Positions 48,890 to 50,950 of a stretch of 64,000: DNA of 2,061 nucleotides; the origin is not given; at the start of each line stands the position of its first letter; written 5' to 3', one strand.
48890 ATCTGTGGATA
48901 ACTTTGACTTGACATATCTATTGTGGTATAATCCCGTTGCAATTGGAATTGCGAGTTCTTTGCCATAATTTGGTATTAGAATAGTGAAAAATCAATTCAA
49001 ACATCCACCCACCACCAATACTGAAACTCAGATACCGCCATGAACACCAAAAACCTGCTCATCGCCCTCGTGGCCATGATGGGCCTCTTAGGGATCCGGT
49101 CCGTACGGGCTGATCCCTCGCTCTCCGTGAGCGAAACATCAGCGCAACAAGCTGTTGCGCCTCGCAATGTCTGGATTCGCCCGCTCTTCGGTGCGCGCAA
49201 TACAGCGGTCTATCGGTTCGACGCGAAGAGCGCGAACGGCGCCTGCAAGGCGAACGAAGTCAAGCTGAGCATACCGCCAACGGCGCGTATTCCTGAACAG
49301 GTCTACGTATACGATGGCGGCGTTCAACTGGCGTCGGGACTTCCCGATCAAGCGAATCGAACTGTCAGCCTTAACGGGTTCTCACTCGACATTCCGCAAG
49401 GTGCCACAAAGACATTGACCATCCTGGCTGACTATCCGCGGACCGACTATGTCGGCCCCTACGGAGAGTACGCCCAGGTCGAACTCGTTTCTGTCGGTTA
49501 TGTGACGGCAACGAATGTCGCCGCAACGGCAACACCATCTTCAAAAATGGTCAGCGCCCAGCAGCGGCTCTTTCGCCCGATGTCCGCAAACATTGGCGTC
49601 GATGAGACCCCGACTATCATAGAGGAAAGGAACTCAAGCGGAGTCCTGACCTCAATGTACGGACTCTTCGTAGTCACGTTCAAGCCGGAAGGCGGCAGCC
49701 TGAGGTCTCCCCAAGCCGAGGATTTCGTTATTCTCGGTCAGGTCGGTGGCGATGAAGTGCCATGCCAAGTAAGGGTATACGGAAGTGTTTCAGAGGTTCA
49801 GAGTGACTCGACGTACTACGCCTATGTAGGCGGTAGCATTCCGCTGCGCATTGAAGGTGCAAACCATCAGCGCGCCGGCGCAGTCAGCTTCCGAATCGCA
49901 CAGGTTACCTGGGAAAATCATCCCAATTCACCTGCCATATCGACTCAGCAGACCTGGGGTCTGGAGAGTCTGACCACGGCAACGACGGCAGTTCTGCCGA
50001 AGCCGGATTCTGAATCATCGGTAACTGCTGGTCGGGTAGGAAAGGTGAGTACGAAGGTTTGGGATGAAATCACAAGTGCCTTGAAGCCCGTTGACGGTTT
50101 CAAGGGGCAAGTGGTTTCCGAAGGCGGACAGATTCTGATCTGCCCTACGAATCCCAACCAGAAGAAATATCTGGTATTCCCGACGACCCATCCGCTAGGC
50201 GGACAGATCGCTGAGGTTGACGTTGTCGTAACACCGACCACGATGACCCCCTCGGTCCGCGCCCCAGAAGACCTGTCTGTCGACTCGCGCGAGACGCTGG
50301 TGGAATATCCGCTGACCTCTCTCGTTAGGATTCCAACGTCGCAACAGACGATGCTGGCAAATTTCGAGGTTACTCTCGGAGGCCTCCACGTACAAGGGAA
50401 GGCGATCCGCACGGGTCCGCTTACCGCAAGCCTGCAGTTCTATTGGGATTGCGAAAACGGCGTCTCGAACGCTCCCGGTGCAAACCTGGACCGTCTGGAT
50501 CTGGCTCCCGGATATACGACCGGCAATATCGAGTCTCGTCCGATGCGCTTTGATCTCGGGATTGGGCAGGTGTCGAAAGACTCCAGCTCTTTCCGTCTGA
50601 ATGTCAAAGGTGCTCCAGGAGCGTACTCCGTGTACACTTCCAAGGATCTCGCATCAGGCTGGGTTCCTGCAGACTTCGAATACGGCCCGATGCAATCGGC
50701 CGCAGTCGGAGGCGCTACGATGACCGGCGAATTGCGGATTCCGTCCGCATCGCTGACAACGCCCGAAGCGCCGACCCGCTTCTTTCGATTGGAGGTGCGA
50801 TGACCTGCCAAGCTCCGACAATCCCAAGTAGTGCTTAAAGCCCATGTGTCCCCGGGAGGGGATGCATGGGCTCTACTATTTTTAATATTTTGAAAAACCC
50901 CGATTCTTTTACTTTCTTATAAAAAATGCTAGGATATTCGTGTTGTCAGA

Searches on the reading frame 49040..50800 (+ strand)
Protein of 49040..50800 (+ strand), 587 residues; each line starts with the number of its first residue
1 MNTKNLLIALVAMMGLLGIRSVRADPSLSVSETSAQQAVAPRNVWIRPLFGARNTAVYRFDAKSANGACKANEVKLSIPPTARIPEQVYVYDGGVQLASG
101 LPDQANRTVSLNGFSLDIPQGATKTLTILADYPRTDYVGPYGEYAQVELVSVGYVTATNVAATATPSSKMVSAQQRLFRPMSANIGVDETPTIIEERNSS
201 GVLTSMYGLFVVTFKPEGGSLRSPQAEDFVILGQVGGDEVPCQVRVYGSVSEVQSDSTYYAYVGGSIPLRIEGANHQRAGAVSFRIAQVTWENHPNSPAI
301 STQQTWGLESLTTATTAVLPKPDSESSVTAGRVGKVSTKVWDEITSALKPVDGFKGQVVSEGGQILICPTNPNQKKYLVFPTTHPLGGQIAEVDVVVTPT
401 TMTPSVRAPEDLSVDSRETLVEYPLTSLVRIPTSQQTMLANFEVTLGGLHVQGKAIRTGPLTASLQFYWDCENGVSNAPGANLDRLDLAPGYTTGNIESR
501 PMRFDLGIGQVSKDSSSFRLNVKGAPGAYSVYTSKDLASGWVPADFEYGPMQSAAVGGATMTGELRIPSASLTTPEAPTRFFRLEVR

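Call 4: search_protein_families(library=pfam, proteins=[window:49040-50800:+], max_evalue=1)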
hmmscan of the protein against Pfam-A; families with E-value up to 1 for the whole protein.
window:49040-50800:+ (587 aa): 0 families

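Call 5: search_protein_families(library=ncbifam, proteins=[window:49040-50800:+], max_evalue=1)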
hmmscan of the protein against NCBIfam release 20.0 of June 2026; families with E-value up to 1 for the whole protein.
window:49040-50800:+ (587 aa): 0 families

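Call 9: list_cluster_members(proteins=[P0001, window:49040-50800:+, P0002])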
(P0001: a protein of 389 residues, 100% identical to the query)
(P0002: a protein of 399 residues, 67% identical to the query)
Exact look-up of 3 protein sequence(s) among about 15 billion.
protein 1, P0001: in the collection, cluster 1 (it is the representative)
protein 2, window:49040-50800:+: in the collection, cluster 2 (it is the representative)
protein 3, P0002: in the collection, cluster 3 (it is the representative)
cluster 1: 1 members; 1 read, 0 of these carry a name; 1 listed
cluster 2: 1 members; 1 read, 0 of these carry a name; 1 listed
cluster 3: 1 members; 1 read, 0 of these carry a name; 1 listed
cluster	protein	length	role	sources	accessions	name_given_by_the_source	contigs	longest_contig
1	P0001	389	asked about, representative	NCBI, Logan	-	-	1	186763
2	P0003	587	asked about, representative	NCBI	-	-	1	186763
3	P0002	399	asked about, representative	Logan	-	-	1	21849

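Call 11: find_homologous_proteins(query=window:49040-50800:+, max_evalue=0.01)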
Query window:49040-50800:+ (587 aa): 4 proteins with E <= 0.01 among 8000 candidates.
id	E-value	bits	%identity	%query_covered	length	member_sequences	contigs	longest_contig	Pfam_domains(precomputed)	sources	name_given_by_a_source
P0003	0.0e+0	1306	100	100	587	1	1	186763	-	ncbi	-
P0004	0.0e+0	1091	84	99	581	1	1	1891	-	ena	-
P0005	3.7e-202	691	56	100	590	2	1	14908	-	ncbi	-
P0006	4.0e-180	618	51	100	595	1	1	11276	-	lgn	-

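Call 22: find_encoding_contigs(protein=P0005, flank=10000, max_places=3)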
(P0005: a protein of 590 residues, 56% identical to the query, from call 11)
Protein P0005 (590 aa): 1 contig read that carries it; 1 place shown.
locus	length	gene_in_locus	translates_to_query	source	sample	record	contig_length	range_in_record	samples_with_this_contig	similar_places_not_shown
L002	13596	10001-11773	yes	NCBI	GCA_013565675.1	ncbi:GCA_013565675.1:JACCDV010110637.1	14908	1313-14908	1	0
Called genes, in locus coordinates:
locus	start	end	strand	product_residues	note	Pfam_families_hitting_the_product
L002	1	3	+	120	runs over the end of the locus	-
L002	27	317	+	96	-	PF18895:T4SS_pilin (weak)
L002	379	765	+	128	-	PF18895:T4SS_pilin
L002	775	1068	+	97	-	PF18895:T4SS_pilin (weak)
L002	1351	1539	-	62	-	-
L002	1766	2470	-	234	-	-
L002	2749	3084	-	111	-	PF02033:RBFA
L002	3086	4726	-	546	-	PF00009:GTP_EFTU, PF01926:MMR_HSR1, PF22042:EF-G_D2, PF03144:GTP_EFTU_D2 (faint), PF11987:IF-2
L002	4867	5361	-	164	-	PF14584:DUF4446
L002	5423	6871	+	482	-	PF00266:Aminotran_5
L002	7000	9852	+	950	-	PF02861:Clp_N, PF00004:AAA, PF23569:NBD_SMAX1, PF17871:AAA_lid_9, PF00004:AAA, PF07724:AAA_2, PF07728:AAA_5, PF10431:ClpB_D2-small, +5 more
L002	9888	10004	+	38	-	-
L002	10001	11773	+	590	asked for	-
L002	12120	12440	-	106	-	-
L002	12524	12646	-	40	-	-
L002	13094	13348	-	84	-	PF09346:SMI1_KNR4 (weak)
